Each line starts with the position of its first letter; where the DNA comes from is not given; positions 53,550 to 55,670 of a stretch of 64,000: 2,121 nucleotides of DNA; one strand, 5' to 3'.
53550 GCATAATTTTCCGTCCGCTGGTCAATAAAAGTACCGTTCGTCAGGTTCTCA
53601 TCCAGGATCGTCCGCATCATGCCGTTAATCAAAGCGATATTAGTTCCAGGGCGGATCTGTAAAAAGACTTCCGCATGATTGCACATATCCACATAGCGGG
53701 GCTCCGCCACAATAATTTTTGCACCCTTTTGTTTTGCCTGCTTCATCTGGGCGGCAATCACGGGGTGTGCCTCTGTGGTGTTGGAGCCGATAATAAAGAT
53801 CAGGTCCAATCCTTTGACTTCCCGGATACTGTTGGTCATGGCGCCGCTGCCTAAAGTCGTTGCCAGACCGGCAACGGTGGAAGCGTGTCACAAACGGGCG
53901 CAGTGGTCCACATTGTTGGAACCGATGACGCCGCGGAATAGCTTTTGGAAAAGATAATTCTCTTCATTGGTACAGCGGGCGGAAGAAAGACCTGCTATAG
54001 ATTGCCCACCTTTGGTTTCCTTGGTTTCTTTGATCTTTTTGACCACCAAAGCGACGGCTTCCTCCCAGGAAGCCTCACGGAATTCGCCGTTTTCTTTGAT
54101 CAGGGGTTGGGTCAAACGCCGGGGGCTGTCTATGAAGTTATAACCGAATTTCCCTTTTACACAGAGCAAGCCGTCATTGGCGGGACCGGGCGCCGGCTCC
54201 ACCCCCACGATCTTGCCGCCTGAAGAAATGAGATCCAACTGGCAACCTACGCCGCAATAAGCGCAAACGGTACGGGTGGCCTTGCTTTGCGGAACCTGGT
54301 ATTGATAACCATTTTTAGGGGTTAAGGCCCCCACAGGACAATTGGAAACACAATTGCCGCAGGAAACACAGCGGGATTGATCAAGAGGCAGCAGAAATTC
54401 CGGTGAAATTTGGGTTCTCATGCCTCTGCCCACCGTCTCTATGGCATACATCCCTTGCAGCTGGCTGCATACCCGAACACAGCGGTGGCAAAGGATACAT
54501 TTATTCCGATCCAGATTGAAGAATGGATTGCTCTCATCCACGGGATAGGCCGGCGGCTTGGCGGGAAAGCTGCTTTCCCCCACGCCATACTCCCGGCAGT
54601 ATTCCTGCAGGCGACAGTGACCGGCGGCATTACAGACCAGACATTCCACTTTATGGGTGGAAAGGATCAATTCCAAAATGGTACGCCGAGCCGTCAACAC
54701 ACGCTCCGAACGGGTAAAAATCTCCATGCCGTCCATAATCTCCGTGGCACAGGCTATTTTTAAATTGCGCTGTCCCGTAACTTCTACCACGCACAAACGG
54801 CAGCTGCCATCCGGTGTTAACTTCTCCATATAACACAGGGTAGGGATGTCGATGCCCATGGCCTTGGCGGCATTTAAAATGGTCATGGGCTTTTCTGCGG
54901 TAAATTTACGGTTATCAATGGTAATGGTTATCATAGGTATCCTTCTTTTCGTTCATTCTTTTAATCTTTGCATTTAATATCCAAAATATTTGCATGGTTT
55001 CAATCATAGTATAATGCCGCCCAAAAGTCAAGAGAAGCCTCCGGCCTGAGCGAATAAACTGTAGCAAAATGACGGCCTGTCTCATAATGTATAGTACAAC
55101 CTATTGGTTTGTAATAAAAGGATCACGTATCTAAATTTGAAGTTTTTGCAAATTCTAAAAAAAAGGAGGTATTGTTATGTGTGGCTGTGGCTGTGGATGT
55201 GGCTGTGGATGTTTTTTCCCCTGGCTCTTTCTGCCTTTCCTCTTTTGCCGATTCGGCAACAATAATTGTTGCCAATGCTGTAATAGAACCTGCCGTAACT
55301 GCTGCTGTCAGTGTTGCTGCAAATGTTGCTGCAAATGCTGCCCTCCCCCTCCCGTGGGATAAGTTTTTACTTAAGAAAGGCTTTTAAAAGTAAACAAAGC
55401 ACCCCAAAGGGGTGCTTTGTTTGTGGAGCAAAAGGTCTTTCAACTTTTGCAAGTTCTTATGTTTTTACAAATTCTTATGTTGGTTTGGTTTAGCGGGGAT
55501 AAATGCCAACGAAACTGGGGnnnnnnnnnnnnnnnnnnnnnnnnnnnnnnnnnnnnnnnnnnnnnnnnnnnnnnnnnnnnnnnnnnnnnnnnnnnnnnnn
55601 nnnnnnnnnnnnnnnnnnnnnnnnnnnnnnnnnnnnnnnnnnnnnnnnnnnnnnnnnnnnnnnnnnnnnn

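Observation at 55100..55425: Orphan 61-aa hyper-cysteine peptide with its own promoter, near-consensus RBS, terminator and an in-frame (TGTGGN)5 microsatellite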

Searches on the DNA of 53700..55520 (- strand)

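Call 52: search_rna_families(sources=[L012, L014], threshold=evalue, max_evalue=1)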
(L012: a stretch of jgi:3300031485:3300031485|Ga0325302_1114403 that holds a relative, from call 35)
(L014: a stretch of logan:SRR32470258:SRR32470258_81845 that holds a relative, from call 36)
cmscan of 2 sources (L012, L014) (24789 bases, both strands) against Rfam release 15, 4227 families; matches with E-value up to 1: 8.
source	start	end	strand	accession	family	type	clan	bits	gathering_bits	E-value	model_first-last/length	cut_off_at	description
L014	2206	2264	+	RF01989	SECIS_3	Cis-reg;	-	44.3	63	2.9e-07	1-59/59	no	Selenocysteine insertion sequence 3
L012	9042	9100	+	RF01989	SECIS_3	Cis-reg;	-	37.9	63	2.2e-05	1-59/59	no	Selenocysteine insertion sequence 3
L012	14299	14395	-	RF01796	frnS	Gene; sRNA;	-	31.9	60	0.062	1-119/119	no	Fumarate/nitrate reductase regulator sRNA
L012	14294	14409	-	RF00506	Thr_leader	Cis-reg; leader;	-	30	55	0.052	1-118/118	no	Threonine operon leader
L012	14259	14328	+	RF02607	AbsR25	Gene; sRNA;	-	28.7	47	0.29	1-164/164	no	Acinetobacter sRNA 25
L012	7450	7517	-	RF02432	SpF25_sRNA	Gene; sRNA;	-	28.5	48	0.63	1-102/102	no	Streptococcus sRNA SpF25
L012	7322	7486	+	RF00166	PrrB_RsmZ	Gene; sRNA;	CL00106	27.3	44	0.0092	1-133/133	no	PrrB/RsmZ RNA family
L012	3123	3180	+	RF03154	twister-P3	Gene; ribozyme;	CL00120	24.1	39.9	0.67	1-73/73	no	type-P3 twister ribozyme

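Call 53: search_rna_families(source=window, start=54900, end=55520, threshold=evalue, max_evalue=10)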
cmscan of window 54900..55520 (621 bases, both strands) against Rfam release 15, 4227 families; matches with E-value up to 10: 10.
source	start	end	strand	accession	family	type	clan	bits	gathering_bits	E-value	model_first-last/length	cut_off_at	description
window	55365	55424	+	RF01859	Phe_leader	Cis-reg; leader;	-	22.8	55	0.22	1-125/125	no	Phenylalanine leader peptide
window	54901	54952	+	RF04319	BTncRNA_FopS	Gene; sRNA;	-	19.7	56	1.7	17-71/71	no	Bacteroidetes FopS (family of paralogous sRNAs)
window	55313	55424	+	RF01408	sraL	Gene; sRNA;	-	19.3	39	0.051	1-142/142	no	sraL Hfq binding RNA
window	55359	55399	+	RF00179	GAIT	Cis-reg;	-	19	37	1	18-58/71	no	GAIT element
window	55376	55440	+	RF03960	mir-6644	Gene; miRNA;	-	15.8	82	2.8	1-67/67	no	mir-6644 microRNA precursor family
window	55004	55064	+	RF02028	mir-1827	Gene; miRNA;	-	15.1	82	3.7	1-66/66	no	mir-1827 microRNA precursor family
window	55392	55427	-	RF01366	CRISPR-DR53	Gene; CRISPR;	-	15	45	9.7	1-37/37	no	CRISPR RNA direct repeat element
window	55180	55308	-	RF01881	Xist_exon4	Gene; lncRNA;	-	13.2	100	2.4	1-126/126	no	X-chromosome inactivation gene exon 4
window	55265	55330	+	RF00622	CPEB3_ribozyme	Gene; ribozyme;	-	11.5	35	6.6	1-78/78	no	Mammalian CPEB3 ribozyme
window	55318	55334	+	RF01295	SCARNA7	Gene; snRNA; snoRNA; scaRNA;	-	8.5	65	7.7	1-330/330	no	Small Cajal body-specific RNA 7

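Call 77: search_rna_families(source=window, start=53700, end=54050, threshold=evalue, max_evalue=0.01)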
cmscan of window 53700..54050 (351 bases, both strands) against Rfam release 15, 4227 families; matches with E-value up to 0.01: 1.
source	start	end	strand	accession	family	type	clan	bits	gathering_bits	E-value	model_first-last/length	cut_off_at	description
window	53835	53893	-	RF01989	SECIS_3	Cis-reg;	-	36.7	63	6.7e-07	1-59/59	no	Selenocysteine insertion sequence 3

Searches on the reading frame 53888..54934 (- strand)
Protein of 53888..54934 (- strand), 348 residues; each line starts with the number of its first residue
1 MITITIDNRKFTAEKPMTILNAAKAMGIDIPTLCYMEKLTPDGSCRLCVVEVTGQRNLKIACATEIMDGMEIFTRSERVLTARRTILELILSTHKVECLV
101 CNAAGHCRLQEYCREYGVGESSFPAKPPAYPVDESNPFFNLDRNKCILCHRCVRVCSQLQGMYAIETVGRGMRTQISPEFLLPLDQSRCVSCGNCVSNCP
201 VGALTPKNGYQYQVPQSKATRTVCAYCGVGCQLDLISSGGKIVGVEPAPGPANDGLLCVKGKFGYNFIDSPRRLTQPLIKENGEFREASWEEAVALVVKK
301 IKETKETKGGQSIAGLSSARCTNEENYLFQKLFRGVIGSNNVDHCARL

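Call 15: find_related_loci(query=window:53888-54934:-, collection=genome_contigs, flank=6000)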
Query window:53888-54934:- (348 aa) in genome_contigs; peptide patterns used: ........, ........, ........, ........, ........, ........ (x = any residue, [..] = any of these).
279 stretches matched a pattern; 8 encode a relative of the query (tblastn E <= 1e-3); 8 distinct loci.
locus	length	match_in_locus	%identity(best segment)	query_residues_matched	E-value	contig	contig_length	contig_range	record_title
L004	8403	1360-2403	56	1-348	6e-136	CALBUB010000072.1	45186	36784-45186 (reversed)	MAG TPA_asm: uncultured Firmicutes bacterium isolate SRR6713629_bin.84_CONCOCT_v1.1_MAG genome assembly, contig: ERZ7949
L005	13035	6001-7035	42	1-348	3e-90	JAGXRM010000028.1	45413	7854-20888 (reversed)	MAG: Clostridiales bacterium isolate CROMO_A_104 c_000000564114, whole genome shotgun sequence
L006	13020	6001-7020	43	1-348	2e-89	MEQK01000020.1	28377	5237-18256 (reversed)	MAG: Bdellovibrionales bacterium RIFOXYD1_FULL_55_31 rifoxyd1_full_scaffold_1361, whole genome shotgun sequence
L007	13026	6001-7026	42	2-348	3e-87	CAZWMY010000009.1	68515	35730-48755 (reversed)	MAG TPA_asm: uncultured Desulfobacula sp. isolate SRP302447_co1_132 genome assembly, contig: NODE_1277_length_68515_cov_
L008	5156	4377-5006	36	101-308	5e-42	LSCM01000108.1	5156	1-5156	Cloacimonetes bacterium TCS62 contig108, whole genome shotgun sequence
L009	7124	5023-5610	37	101-292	2e-38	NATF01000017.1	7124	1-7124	MAG: Candidatus Cloacimonas sp. 4484_275 ex4484_275_scaffold_10339, whole genome shotgun sequence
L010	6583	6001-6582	45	2-195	3e-49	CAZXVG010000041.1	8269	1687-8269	MAG TPA_asm: uncultured Dehalococcoidales bacterium isolate binchicken_co163_172 genome assembly, contig: NODE_13739_len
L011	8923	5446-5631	42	256-313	8e-9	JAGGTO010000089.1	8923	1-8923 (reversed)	MAG: Thermoplasmata archaeon isolate AUK050 PB_MBMC_004_c_000000000059, whole genome shotgun sequence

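Call 30: search_protein_families(library=pfam, proteins=[window:53888-54934:-], max_evalue=0.001)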
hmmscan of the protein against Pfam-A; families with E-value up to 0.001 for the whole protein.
window:53888-54934:- (348 aa): 13 families
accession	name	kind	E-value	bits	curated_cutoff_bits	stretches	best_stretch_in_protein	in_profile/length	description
PF13510.11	Fer2_4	-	1.3e-19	70.5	22.8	1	1-76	3-81/82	2Fe-2S iron-sulfur cluster binding domain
PF04879.21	Molybdop_Fe4S4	-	4.1e-17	62.3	22.7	1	218-269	2-54/55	Molybdopterin oxidoreductase Fe4S4 domain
PF10588.14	NADH-G_4Fe-4S_3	-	1.8e-15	56.6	27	1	83-121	1-39/40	NADH-ubiquinone oxidoreductase-G iron-sulfur binding region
PF00384.28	Molybdopterin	-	4.6e-15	55.9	24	1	273-348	1-81/353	Molybdopterin oxidoreductase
PF12838.12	Fer4_7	-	1.8e-10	41.6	27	1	145-203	1-52/52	4Fe-4S dicluster domain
PF00037.32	Fer4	-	1.4e-09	37.8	21.1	1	184-205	3-24/24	4Fe-4S binding domain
PF22117.2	Fer4_Nqo3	-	1.9e-09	38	27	1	137-205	2-67/67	NADH-quinone oxidoreductase subunit 3, ferredoxin-like domain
PF13187.11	Fer4_9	-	7.4e-08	32.7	27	1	145-203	1-51/52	4Fe-4S dicluster domain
PF14697.11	Fer4_21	-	4e-07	30.5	35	1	141-203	3-56/59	4Fe-4S dicluster domain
PF12837.12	Fer4_6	-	5.3e-07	29.7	25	1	185-204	5-24/24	4Fe-4S binding domain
PF13459.11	Fer4_15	-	2.6e-06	28.5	22.4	0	184-200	3-19/66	4Fe-4S single cluster domain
PF12797.12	Fer4_2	-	4.6e-06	26.7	24.5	1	184-201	5-22/22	4Fe-4S binding domain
PF13237.11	Fer4_10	-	0.00011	22.5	25.5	0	185-231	5-48/53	4Fe-4S dicluster domain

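Call 34: find_homologous_proteins(query=window:53888-54934:-, max_evalue=1e-60)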
Query window:53888-54934:- (348 aa): 6716 proteins with E <= 1e-60 among 8000 candidates; the best 120 are listed.
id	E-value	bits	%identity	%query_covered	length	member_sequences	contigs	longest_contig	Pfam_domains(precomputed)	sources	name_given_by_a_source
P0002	5.2e-237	804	100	100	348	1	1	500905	PF14697.12,PF10588.15,PF00384.28,PF12837.13,PF12838.13,PF22117.3,PF13459.12,PF13510.12,PF12797.13,PF00037.33,PF13187.12,PF04879.22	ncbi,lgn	-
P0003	4.0e-208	709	87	100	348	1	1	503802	PF14697.12,PF10588.15,PF00384.28,PF12837.13,PF12838.13,PF22117.3,PF13459.12,PF13510.12,PF12797.13,PF00037.33,PF13187.12,PF04879.22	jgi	-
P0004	1.7e-176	605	74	100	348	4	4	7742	PF14697.12,PF10588.15,PF00384.28,PF12837.13,PF12838.13,PF22117.3,PF13510.12,PF12797.13,PF00037.33,PF13237.12,PF13187.12,PF04879.22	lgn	-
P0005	1.0e-134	467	58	100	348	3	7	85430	PF14697.12,PF10588.15,PF00384.28,PF12837.13,PF12838.13,PF22117.3,PF13510.12,PF12797.13,PF00037.33,PF25160.2,PF13237.12,PF13187.12,PF04879.22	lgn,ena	-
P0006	3.5e-133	462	56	100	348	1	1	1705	PF14697.12,PF10588.15,PF00384.28,PF12837.13,PF12838.13,PF22117.3,PF13510.12,PF12797.13,PF00037.33,PF13237.12,PF13187.12,PF04879.22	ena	-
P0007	1.2e-132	461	55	100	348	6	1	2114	PF14697.12,PF10588.15,PF00384.28,PF12837.13,PF12838.13,PF22117.3,PF13510.12,PF12797.13,PF00037.33,PF13237.12,PF13187.12,PF04879.22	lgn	-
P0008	2.2e-132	460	57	100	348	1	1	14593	PF14697.12,PF10588.15,PF00384.28,PF12837.13,PF12838.13,PF22117.3,PF13459.12,PF13510.12,PF12797.13,PF00037.33,PF13237.12,PF13187.12,PF04879.22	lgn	-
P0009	1.1e-131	457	57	100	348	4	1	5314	PF14697.12,PF10588.15,PF00384.28,PF12837.13,PF12838.13,PF22117.3,PF13510.12,PF12797.13,PF00037.33,PF13237.12,PF13183.12,PF13187.12,PF04879.22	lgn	-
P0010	7.3e-131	455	56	100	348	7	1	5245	PF14697.12,PF13510.12,PF10588.15,PF00384.28,PF12837.13,PF00037.33,PF12838.13,PF22117.3,PF13237.12,PF13187.12,PF04879.22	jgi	-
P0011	8.6e-131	454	56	100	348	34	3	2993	PF14697.12,PF10588.15,PF00384.28,PF12837.13,PF12838.13,PF22117.3,PF13510.12,PF12797.13,PF00037.33,PF13237.12,PF13183.12,PF13187.12,PF04879.22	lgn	-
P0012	1.3e-130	454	56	100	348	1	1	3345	PF14697.12,PF10588.15,PF00384.28,PF12837.13,PF12838.13,PF22117.3,PF13510.12,PF12797.13,PF00037.33,PF13237.12,PF13183.12,PF13187.12,PF04879.22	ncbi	-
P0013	5.0e-130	452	56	100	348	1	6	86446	PF14697.12,PF10588.15,PF00384.28,PF12837.13,PF12838.13,PF22117.3,PF13510.12,PF12797.13,PF00037.33,PF13237.12,PF13183.12,PF13187.12,PF04879.22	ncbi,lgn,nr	ncbi:formate dehydrogenase, alpha subunit [Proteiniborus sp. DW1]|nr:formate dehydrogenase, alpha su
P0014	5.8e-130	452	57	100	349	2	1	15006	PF14697.12,PF10588.15,PF00384.28,PF12837.13,PF12838.13,PF22117.3,PF13510.12,PF12797.13,PF00037.33,PF13237.12,PF13183.12,PF13187.12,PF04879.22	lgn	-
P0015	9.6e-130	451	56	100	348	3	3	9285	PF14697.12,PF10588.15,PF00384.28,PF12837.13,PF12838.13,PF22117.3,PF13510.12,PF12797.13,PF00037.33,PF13237.12,PF13183.12,PF13187.12,PF04879.22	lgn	-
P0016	1.2e-129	451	56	100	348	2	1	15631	PF14697.12,PF13510.12,PF10588.15,PF00384.28,PF12837.13,PF00037.33,PF12838.13,PF22117.3,PF13183.12,PF13187.12,PF04879.22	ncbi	-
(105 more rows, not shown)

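Call 35: find_encoding_contigs(protein=P0003, flank=8000)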
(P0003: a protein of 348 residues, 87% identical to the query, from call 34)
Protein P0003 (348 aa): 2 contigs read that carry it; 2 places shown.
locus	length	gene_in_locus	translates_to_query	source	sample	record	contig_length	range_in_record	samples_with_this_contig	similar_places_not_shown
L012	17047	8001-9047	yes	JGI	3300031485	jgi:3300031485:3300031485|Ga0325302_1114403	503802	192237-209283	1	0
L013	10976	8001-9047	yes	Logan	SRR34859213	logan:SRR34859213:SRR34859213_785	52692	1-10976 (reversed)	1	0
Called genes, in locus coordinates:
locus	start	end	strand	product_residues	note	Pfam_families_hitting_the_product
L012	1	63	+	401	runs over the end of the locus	PF28597:T2SSF_N, PF00482:T2SSF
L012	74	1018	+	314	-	PF11104:PilM_2 (faint)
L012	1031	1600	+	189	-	-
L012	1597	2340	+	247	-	-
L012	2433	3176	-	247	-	PF06750:A24_N_bact, PF01478:Peptidase_A24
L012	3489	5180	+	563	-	PF05157:MshEN, PF00437:T2SSE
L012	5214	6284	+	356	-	PF00437:T2SSE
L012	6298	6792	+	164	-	-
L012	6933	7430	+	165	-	PF07963:N_methyl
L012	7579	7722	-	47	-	-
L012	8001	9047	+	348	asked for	PF13510:Fer2_4, PF10588:NADH-G_4Fe-4S_3, PF14697:Fer4_21 (weak), PF22117:Fer4_Nqo3, PF12838:Fer4_7, PF00037:Fer4, PF04879:Molybdop_Fe4S4, PF00384:Molybdopterin, +4 more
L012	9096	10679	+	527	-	PF00384:Molybdopterin, PF01568:Molydop_binding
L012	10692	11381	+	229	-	PF02634:FdhD-NarQ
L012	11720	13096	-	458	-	PF01554:MatE, PF01943:Polysacc_synt, PF01554:MatE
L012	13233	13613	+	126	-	PF01042:Ribonuc_L-PSP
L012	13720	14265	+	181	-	PF21349:RUBY_RBDX, PF02915:Rubrerythrin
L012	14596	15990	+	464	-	PF00206:Lyase_1, PF14698:ASL_C2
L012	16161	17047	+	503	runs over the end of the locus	PF00474:SSF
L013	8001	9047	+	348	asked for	PF13510:Fer2_4, PF10588:NADH-G_4Fe-4S_3, PF14697:Fer4_21 (weak), PF22117:Fer4_Nqo3, PF12838:Fer4_7, PF00037:Fer4, PF04879:Molybdop_Fe4S4, PF00384:Molybdopterin, +4 more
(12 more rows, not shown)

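Call 36: find_encoding_contigs(protein=P0004, flank=8000)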
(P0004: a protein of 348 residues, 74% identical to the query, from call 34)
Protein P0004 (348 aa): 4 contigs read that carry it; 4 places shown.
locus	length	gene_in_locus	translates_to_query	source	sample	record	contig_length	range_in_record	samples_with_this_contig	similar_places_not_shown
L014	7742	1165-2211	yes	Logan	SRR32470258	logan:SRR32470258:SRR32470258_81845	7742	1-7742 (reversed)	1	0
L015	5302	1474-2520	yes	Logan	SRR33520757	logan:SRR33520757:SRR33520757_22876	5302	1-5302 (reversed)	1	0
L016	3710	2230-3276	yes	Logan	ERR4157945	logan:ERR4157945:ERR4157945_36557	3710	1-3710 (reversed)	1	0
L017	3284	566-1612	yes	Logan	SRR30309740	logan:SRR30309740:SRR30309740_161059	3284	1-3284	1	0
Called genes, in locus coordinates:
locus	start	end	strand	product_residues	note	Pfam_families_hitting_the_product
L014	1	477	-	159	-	?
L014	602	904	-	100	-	-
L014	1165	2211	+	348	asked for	PF13510:Fer2_4, PF10588:NADH-G_4Fe-4S_3, PF22117:Fer4_Nqo3, PF12838:Fer4_7, PF13187:Fer4_9, PF00037:Fer4, PF04879:Molybdop_Fe4S4, PF00384:Molybdopterin, +5 more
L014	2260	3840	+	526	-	PF00384:Molybdopterin, PF01568:Molydop_binding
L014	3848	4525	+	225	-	PF02634:FdhD-NarQ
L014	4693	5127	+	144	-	PF09719:C_GCAxxG_C_C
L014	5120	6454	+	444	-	PF04055:Radical_SAM (weak)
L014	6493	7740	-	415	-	?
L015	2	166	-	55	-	?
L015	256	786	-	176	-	-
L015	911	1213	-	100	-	-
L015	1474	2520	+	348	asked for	PF13510:Fer2_4, PF10588:NADH-G_4Fe-4S_3, PF22117:Fer4_Nqo3, PF12838:Fer4_7, PF13187:Fer4_9, PF00037:Fer4, PF04879:Molybdop_Fe4S4, PF00384:Molybdopterin, +5 more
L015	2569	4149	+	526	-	PF00384:Molybdopterin, PF01568:Molydop_binding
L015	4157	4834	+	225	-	PF02634:FdhD-NarQ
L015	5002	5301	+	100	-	?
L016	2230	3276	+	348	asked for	PF13510:Fer2_4, PF10588:NADH-G_4Fe-4S_3, PF22117:Fer4_Nqo3, PF12838:Fer4_7, PF13187:Fer4_9, PF00037:Fer4, PF04879:Molybdop_Fe4S4, PF00384:Molybdopterin, +5 more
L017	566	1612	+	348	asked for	PF13510:Fer2_4, PF10588:NADH-G_4Fe-4S_3, PF22117:Fer4_Nqo3, PF12838:Fer4_7, PF13187:Fer4_9, PF00037:Fer4, PF04879:Molybdop_Fe4S4, PF00384:Molybdopterin, +5 more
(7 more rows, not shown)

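Call 58: find_encoding_contigs(protein=P0005, flank=4000, max_places=4)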
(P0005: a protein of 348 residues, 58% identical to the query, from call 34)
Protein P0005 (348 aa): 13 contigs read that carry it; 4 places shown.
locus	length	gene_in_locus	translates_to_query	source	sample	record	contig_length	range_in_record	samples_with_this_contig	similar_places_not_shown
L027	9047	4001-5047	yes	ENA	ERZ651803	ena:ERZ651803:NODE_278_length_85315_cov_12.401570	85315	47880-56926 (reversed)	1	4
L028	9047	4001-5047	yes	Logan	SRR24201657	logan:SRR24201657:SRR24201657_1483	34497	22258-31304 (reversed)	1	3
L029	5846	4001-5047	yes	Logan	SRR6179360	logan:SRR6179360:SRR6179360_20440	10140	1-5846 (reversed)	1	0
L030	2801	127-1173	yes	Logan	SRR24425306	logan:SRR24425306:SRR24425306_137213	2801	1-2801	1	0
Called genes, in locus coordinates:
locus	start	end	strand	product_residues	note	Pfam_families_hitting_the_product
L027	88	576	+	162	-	PF01257:2Fe-2S_thioredx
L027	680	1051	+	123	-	-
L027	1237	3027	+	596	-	PF01257:2Fe-2S_thioredx, PF01512:Complex1_51K, PF10531:SLBB (weak), PF10589:NADH_4Fe-4S, PF13237:Fer4_10 (weak), PF12838:Fer4_7, PF14697:Fer4_21, PF00037:Fer4, +3 more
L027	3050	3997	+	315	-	PF13510:Fer2_4, PF12837:Fer4_6 (faint), PF13187:Fer4_9 (faint), PF10588:NADH-G_4Fe-4S_3, PF13237:Fer4_10 (faint), PF12838:Fer4_7, PF14697:Fer4_21, PF00037:Fer4 (weak)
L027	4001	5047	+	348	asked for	PF13510:Fer2_4, PF10588:NADH-G_4Fe-4S_3, PF14697:Fer4_21 (weak), PF22117:Fer4_Nqo3, PF12838:Fer4_7, PF00037:Fer4 (weak), PF04879:Molybdop_Fe4S4, PF00384:Molybdopterin, +5 more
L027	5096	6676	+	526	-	PF00384:Molybdopterin, PF01568:Molydop_binding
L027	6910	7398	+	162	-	PF00994:MoCF_biosynth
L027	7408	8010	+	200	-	PF12804:NTP_transf_3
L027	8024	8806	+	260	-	PF02634:FdhD-NarQ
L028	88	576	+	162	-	PF01257:2Fe-2S_thioredx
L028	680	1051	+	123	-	-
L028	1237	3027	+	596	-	PF01257:2Fe-2S_thioredx, PF01512:Complex1_51K, PF10531:SLBB (weak), PF10589:NADH_4Fe-4S, PF13237:Fer4_10 (weak), PF12838:Fer4_7, PF14697:Fer4_21, PF00037:Fer4, +3 more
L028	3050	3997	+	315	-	PF13510:Fer2_4, PF12837:Fer4_6 (faint), PF13187:Fer4_9 (faint), PF10588:NADH-G_4Fe-4S_3, PF13237:Fer4_10 (faint), PF12838:Fer4_7, PF14697:Fer4_21, PF00037:Fer4 (weak)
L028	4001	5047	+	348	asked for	PF13510:Fer2_4, PF10588:NADH-G_4Fe-4S_3, PF14697:Fer4_21 (weak), PF22117:Fer4_Nqo3, PF12838:Fer4_7, PF00037:Fer4 (weak), PF04879:Molybdop_Fe4S4, PF00384:Molybdopterin, +5 more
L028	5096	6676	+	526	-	PF00384:Molybdopterin, PF01568:Molydop_binding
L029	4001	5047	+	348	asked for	PF13510:Fer2_4, PF10588:NADH-G_4Fe-4S_3, PF14697:Fer4_21 (weak), PF22117:Fer4_Nqo3, PF12838:Fer4_7, PF00037:Fer4 (weak), PF04879:Molybdop_Fe4S4, PF00384:Molybdopterin, +5 more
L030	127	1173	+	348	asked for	PF13510:Fer2_4, PF10588:NADH-G_4Fe-4S_3, PF14697:Fer4_21 (weak), PF22117:Fer4_Nqo3, PF12838:Fer4_7, PF00037:Fer4 (weak), PF04879:Molybdop_Fe4S4, PF00384:Molybdopterin, +5 more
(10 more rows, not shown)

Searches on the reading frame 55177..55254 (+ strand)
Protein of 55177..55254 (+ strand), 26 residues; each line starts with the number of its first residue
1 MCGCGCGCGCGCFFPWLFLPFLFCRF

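Call 54: search_protein_families(library=ncbifam, proteins=[window:55177-55254:+], max_evalue=10)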
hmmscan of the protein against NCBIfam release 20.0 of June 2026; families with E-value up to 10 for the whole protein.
seq(26 aa): 0 families

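Call 55: search_protein_families(library=pfam, proteins=[window:55177-55254:+], max_evalue=10)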
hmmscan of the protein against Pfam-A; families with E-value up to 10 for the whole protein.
seq(26 aa): 0 families
